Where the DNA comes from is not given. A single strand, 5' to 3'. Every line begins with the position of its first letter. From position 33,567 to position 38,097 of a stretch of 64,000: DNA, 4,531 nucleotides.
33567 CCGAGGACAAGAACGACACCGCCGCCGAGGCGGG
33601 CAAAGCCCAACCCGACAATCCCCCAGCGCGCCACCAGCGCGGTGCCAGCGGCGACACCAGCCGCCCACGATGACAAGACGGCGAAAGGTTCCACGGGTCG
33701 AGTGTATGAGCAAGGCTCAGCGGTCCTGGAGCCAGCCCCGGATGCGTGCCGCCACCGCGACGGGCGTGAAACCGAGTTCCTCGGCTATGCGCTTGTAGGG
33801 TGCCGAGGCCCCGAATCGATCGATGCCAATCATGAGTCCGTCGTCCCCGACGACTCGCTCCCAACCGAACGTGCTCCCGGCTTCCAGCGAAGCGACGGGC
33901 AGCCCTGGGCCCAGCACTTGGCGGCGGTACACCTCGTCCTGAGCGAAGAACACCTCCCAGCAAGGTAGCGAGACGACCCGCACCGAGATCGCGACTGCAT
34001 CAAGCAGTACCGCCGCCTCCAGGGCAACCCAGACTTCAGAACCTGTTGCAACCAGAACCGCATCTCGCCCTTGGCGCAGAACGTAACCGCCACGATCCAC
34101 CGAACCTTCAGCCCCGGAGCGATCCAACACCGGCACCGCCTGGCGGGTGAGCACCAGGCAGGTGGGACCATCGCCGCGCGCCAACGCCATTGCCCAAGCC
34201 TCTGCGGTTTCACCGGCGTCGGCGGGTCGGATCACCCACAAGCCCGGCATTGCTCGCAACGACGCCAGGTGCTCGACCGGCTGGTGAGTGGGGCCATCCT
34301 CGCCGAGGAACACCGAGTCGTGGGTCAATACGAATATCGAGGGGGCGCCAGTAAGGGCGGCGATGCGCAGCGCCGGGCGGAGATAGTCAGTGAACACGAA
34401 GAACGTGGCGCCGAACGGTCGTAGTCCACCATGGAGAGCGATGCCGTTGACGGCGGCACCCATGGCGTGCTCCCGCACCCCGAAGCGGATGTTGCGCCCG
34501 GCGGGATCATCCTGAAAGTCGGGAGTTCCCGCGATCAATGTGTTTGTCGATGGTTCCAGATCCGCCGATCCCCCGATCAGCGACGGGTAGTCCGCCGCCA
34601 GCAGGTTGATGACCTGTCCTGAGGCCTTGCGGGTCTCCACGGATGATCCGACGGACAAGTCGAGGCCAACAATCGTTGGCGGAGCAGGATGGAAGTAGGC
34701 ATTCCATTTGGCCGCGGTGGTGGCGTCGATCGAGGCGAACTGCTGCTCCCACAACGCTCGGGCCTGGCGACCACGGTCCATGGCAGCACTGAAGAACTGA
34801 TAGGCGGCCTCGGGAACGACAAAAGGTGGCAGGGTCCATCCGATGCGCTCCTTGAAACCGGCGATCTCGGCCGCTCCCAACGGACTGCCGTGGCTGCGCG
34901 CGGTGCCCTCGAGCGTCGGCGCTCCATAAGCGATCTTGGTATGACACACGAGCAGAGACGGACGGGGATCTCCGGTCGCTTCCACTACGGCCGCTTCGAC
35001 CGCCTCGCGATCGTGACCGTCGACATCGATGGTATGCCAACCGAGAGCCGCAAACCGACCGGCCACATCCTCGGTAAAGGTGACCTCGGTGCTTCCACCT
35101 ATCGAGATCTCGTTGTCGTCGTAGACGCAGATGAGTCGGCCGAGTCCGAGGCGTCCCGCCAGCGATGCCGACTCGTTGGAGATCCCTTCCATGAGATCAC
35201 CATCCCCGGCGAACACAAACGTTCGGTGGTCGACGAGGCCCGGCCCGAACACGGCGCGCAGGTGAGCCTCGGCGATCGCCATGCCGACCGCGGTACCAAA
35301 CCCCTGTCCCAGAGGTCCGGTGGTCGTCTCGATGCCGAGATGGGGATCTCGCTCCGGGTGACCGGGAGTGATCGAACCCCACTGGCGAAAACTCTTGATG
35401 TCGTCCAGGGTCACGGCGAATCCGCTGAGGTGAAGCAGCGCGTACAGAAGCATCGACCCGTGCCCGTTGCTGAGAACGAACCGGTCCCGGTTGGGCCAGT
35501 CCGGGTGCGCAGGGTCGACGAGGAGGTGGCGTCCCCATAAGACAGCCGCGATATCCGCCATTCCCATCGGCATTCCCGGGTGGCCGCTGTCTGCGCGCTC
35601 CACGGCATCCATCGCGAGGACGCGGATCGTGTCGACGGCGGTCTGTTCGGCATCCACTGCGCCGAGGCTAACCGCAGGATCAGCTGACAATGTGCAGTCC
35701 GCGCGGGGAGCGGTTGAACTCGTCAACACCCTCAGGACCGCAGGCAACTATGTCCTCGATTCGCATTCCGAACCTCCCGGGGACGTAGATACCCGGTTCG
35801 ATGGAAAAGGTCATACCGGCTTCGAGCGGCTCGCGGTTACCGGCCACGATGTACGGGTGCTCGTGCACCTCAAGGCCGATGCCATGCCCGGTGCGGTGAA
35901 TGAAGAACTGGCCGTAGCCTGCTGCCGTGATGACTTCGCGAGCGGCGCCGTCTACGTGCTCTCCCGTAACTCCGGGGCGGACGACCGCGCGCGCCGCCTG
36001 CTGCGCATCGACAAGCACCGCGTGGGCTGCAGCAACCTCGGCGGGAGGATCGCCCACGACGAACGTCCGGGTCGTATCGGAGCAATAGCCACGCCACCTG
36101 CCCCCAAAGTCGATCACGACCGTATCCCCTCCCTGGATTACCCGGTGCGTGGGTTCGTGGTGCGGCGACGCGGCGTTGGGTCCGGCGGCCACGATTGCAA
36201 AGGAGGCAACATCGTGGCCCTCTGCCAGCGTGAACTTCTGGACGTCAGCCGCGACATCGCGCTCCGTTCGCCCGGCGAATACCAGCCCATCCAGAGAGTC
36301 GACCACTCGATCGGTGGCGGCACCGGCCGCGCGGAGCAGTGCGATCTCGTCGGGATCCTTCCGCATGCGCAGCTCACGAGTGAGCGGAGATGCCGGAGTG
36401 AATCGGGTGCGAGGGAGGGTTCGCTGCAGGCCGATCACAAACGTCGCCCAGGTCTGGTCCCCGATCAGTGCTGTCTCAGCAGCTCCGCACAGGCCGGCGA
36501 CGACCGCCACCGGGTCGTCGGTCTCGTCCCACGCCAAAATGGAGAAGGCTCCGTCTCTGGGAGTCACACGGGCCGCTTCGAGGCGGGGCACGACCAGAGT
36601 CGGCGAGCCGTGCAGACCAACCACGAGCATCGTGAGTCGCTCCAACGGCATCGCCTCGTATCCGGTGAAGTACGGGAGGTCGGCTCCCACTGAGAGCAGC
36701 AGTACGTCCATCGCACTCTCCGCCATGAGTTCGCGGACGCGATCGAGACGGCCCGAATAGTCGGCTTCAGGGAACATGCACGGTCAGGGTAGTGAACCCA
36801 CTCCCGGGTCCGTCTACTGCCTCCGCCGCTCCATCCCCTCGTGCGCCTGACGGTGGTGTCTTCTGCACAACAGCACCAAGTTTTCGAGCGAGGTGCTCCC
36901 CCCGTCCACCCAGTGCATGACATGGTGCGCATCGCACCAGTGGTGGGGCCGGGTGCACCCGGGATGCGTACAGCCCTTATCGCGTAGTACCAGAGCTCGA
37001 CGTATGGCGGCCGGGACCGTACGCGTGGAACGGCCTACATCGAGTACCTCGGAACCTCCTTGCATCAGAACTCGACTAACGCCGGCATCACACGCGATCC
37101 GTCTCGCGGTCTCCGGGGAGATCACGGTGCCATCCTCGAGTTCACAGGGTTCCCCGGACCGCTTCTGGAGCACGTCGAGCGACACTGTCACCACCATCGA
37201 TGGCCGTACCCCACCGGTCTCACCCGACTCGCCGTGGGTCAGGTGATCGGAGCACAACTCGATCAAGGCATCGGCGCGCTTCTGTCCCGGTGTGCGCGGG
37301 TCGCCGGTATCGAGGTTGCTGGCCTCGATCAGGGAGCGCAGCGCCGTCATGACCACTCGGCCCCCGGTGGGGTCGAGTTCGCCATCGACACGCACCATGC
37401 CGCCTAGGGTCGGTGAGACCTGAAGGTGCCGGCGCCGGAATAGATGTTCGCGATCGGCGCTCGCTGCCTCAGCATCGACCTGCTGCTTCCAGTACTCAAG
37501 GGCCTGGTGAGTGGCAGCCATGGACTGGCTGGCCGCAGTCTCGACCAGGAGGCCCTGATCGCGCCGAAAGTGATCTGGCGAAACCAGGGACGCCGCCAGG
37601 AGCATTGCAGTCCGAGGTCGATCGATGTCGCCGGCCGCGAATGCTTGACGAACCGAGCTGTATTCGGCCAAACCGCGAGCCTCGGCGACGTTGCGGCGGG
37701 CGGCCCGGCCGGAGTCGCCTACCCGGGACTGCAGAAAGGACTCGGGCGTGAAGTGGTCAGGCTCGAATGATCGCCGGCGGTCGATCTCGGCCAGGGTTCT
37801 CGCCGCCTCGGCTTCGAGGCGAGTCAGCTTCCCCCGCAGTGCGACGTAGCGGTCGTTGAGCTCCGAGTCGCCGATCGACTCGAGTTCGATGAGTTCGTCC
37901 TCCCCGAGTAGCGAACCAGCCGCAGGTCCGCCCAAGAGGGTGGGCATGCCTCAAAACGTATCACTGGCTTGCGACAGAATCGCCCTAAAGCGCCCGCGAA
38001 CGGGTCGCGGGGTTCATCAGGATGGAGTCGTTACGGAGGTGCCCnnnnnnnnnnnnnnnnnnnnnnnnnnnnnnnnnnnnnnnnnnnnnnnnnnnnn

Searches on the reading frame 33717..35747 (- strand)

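Call 39: search_protein_families(library=pfam, proteins=[window:33717-35747:-], max_evalue=0.00001)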
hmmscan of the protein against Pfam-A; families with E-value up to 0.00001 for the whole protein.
window:33717-35747:- (676 aa): 4 families
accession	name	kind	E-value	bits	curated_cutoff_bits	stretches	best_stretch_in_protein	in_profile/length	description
PF00456.26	Transketolase_N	-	4.9e-125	417.4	22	1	34-344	2-318/334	Transketolase, thiamine diphosphate binding domain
PF02779.29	Transket_pyr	-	8.6e-54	182.2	27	1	369-539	2-173/174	Transketolase, pyrimidine binding domain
PF22613.1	Transketolase_C_1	-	2.5e-33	115.1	27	1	553-661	1-113/113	Transketolase-like TK C-terminal domain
PF02780.25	Transketolase_C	-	4.8e-08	33.4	25.9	1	556-600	5-49/124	Transketolase, C-terminal domain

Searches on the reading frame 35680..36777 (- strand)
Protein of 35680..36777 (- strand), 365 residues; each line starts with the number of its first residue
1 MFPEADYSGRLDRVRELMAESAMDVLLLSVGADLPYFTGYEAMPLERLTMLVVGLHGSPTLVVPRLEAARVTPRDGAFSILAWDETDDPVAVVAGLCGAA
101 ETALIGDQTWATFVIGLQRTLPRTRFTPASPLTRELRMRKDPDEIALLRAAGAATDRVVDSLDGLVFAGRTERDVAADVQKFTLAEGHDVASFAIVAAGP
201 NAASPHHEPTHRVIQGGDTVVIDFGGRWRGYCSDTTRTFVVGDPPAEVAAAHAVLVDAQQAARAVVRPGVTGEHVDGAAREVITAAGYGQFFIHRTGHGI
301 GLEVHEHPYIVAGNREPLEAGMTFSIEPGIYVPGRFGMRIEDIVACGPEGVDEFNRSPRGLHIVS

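Call 39: search_protein_families(library=pfam, proteins=[window:35680-36777:-], max_evalue=0.00001)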
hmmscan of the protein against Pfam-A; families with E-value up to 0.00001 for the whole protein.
window:35680-36777:- (365 aa): 2 families
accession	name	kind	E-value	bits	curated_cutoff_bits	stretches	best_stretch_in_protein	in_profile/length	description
PF00557.29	Peptidase_M24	-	5.6e-66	222.7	23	1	147-345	2-205/208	Metallopeptidase family M24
PF01321.24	Creatinase_N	-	1.3e-15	58.5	22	1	10-138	1-127/128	Creatinase/Prolidase N-terminal domain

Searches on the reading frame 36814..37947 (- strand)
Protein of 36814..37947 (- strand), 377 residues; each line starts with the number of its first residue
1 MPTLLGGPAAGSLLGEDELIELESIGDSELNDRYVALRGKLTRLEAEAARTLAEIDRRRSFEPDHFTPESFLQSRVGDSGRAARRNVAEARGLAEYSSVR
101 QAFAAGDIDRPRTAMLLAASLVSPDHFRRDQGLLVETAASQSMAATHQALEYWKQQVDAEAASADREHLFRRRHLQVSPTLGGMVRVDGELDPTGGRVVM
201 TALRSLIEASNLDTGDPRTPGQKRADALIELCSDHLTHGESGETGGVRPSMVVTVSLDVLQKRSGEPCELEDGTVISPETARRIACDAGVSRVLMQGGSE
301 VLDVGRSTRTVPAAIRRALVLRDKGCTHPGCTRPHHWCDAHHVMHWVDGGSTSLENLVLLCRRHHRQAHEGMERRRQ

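Call 39: search_protein_families(library=pfam, proteins=[window:36814-37947:-], max_evalue=0.00001)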
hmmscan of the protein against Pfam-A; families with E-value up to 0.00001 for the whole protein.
window:36814-37947:- (377 aa): 2 families
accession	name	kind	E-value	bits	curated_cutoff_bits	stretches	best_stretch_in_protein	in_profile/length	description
PF02720.22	DUF222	-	6.2e-26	91.9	24.4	1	38-323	8-306/306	Domain of unknown function (DUF222)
PF01844.29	HNH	-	7.2e-06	26.5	21.4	0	330-370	3-46/47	HNH endonuclease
